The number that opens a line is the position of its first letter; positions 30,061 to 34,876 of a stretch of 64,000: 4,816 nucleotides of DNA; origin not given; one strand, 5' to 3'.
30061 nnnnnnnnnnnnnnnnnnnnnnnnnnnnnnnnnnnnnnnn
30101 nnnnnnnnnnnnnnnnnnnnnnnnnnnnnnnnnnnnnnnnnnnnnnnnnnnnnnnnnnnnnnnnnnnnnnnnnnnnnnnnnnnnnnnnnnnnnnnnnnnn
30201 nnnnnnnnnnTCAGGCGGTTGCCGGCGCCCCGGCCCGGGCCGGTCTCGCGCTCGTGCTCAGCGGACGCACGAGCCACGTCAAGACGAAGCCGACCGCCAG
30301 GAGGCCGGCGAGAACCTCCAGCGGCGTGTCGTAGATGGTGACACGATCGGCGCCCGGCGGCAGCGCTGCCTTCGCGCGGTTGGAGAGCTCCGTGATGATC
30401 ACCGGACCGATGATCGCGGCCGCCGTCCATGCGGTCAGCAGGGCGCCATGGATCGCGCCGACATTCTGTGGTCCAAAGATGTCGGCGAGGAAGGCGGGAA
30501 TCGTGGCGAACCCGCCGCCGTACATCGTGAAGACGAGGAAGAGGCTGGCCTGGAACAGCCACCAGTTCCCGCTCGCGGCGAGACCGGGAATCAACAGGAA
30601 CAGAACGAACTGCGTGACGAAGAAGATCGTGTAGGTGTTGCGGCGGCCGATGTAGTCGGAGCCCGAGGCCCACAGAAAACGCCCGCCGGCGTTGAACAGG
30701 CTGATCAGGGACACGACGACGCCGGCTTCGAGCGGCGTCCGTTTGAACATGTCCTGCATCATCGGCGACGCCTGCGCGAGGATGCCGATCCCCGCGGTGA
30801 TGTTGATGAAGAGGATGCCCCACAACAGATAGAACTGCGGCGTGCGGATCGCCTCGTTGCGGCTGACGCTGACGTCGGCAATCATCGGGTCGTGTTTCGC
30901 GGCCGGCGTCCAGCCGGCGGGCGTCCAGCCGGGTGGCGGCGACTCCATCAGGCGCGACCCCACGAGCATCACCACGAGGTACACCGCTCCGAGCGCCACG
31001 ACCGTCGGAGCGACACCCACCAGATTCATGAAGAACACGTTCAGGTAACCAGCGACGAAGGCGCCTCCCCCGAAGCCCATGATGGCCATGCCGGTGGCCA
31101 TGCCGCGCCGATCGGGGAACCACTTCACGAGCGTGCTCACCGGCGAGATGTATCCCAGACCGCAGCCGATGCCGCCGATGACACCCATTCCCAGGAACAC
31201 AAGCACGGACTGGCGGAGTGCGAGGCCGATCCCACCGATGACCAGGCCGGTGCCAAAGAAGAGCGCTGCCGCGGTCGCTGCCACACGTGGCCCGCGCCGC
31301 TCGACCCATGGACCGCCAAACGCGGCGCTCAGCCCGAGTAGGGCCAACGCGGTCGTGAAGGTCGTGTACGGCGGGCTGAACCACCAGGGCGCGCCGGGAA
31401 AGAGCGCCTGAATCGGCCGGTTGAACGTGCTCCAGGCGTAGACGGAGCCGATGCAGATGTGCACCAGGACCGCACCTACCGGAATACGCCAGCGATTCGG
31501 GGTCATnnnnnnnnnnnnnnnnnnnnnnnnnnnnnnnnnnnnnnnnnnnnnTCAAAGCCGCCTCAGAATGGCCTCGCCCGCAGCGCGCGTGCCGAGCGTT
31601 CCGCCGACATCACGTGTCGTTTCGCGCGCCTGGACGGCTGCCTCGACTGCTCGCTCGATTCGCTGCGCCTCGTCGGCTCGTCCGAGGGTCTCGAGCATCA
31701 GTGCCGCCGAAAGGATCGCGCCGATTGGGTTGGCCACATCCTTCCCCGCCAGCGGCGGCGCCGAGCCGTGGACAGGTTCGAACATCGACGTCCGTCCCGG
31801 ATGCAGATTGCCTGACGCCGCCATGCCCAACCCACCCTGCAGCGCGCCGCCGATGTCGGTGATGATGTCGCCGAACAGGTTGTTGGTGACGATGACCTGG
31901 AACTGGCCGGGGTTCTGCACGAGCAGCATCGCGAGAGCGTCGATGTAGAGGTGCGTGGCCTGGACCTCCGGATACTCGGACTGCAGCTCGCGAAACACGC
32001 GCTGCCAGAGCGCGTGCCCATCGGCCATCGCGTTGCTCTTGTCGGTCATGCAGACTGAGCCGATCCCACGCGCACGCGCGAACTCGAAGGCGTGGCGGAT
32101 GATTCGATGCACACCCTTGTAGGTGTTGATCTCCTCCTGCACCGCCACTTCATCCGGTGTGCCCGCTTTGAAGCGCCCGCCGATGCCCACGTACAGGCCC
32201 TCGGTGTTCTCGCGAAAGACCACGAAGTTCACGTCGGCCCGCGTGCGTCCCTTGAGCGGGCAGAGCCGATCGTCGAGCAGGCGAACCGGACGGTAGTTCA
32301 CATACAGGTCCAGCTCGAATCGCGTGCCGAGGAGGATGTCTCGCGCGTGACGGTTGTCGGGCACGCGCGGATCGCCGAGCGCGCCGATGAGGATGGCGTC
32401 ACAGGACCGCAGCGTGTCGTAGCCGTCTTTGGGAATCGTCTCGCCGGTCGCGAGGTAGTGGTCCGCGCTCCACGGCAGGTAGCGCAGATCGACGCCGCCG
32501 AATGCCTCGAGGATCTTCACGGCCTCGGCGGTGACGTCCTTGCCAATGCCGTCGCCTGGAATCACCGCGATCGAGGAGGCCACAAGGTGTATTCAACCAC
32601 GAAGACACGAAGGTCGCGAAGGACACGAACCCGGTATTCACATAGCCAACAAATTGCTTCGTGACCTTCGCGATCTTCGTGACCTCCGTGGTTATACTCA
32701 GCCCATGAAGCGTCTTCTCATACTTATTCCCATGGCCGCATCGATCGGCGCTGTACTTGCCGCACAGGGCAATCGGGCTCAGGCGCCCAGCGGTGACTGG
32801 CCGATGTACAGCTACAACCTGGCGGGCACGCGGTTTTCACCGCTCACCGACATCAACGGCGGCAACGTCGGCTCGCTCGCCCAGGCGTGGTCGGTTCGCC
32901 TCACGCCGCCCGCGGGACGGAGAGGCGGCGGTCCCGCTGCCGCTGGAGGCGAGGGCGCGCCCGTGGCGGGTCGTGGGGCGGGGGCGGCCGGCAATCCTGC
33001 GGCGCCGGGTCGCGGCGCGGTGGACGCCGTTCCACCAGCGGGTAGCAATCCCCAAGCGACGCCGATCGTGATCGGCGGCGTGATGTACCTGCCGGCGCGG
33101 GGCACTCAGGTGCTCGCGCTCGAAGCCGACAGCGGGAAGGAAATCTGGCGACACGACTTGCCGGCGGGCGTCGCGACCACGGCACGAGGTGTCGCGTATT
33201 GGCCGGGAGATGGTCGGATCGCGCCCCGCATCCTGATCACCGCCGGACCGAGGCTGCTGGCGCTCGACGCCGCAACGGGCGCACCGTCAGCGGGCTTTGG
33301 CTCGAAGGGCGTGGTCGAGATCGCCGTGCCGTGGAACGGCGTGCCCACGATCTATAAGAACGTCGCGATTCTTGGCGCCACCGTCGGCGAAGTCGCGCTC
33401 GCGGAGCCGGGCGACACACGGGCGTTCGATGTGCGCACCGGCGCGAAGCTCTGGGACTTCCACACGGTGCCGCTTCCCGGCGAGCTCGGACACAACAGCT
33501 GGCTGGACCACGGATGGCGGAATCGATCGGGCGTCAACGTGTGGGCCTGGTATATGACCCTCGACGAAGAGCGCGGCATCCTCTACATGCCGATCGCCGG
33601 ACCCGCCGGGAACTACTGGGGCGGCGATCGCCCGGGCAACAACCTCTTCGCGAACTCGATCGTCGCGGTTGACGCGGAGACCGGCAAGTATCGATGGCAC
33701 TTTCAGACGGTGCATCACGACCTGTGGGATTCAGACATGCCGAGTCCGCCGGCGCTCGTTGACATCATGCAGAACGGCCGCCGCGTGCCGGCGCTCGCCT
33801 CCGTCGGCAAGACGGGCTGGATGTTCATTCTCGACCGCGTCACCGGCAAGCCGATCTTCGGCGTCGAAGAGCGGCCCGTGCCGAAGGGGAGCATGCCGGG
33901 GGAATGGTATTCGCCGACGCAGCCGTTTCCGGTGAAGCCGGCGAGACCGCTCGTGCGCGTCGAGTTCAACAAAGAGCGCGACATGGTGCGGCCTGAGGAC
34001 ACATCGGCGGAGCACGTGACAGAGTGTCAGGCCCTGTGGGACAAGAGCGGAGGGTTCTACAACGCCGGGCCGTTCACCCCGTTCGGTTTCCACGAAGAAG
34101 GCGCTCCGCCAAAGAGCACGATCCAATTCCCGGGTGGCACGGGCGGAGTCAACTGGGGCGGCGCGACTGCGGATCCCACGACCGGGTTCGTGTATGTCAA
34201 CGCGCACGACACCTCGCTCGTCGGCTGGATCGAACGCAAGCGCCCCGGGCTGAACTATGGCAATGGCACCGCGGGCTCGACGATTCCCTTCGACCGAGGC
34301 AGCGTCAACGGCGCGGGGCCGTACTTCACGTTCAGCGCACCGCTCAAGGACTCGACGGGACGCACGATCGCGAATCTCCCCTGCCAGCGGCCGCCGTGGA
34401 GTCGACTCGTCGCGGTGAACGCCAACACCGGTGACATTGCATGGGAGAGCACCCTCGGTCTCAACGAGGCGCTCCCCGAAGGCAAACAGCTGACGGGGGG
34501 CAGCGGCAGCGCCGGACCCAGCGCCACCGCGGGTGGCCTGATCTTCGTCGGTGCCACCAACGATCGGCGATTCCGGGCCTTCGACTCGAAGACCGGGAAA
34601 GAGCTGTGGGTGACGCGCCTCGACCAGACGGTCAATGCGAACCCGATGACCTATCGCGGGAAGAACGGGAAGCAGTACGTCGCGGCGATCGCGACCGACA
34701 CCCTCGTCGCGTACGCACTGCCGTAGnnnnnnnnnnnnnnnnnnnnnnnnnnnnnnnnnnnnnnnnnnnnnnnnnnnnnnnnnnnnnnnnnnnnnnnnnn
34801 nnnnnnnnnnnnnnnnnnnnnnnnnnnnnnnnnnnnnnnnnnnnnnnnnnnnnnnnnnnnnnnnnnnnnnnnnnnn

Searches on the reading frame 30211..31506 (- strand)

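Call 6: search_protein_families(library=pfam, proteins=[window:30211-31506:-])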
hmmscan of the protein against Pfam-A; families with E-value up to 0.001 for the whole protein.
window:30211-31506:- (431 aa): 1 family
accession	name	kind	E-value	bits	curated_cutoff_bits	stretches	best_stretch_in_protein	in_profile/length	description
PF07690.21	MFS_1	-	2e-36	126.1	33.4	2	50-368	38-347/347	Major Facilitator Superfamily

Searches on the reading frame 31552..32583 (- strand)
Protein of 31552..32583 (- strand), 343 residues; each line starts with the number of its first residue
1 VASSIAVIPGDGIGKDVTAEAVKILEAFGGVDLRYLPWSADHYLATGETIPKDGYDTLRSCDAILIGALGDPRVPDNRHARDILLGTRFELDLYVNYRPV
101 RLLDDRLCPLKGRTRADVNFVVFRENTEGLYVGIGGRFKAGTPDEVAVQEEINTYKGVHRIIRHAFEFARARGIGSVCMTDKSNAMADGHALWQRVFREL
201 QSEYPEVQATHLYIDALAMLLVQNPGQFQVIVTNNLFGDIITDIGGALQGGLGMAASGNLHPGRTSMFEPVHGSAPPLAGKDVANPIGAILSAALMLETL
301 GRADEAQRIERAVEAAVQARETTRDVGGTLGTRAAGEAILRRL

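Call 6: search_protein_families(library=pfam, proteins=[window:31552-32583:-])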
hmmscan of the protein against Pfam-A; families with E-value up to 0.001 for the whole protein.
window:31552-32583:- (343 aa): 1 family
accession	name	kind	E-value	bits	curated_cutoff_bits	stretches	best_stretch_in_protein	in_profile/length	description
PF00180.25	Iso_dh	-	2.4e-92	310.3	27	1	5-339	2-348/348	Isocitrate/isopropylmalate dehydrogenase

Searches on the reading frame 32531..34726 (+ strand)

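Call 22: search_protein_families(library=pfam, proteins=[window:32531-34726:+])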
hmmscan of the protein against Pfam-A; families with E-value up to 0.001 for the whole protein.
window:32531-34726:+ (731 aa): 2 families
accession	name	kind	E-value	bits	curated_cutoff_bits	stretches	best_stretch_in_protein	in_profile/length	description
PF01011.28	PQQ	-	1.6e-168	562.5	26.7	2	171-717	46-595/595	Glucose/ethanol/alcohol dehydrogenase, beta-propeller domain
PF13360.13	PQQ_2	-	7.7e-18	65.4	27.6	2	625-719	4-80/233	Outer membrane protein assembly factor BamB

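Call 52: search_protein_families(library=ncbifam, proteins=[window:32531-34726:+])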
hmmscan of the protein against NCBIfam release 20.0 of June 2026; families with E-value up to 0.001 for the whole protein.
window:32531-34726:+ (731 aa): 5 families
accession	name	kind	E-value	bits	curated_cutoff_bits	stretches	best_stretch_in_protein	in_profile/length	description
TIGR03074.1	PQQ_membr_DH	subfamily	2.2e-112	376.4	832.65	2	171-722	202-764/783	membrane-bound PQQ-dependent dehydrogenase, glucose/quinate/shikimate family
TIGR04528.1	acido_non_PQQ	subfamily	6.4e-66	223.1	650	2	88-444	4-312/493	acido-empty-quinoprotein group A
TIGR03075.1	PQQ_enz_alc_DH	subfamily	2.9e-65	220.9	480.05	3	175-442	62-339/530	PQQ-dependent dehydrogenase, methanol/ethanol family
TIGR03300.1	assembly_YfgL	equivalog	1.2e-10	40.6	285.2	1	626-710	77-146/377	outer membrane protein assembly factor BamB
NF008351.0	PRK11138.1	equivalog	4e-08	32.2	423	0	627-707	82-158/394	outer membrane protein assembly factor BamB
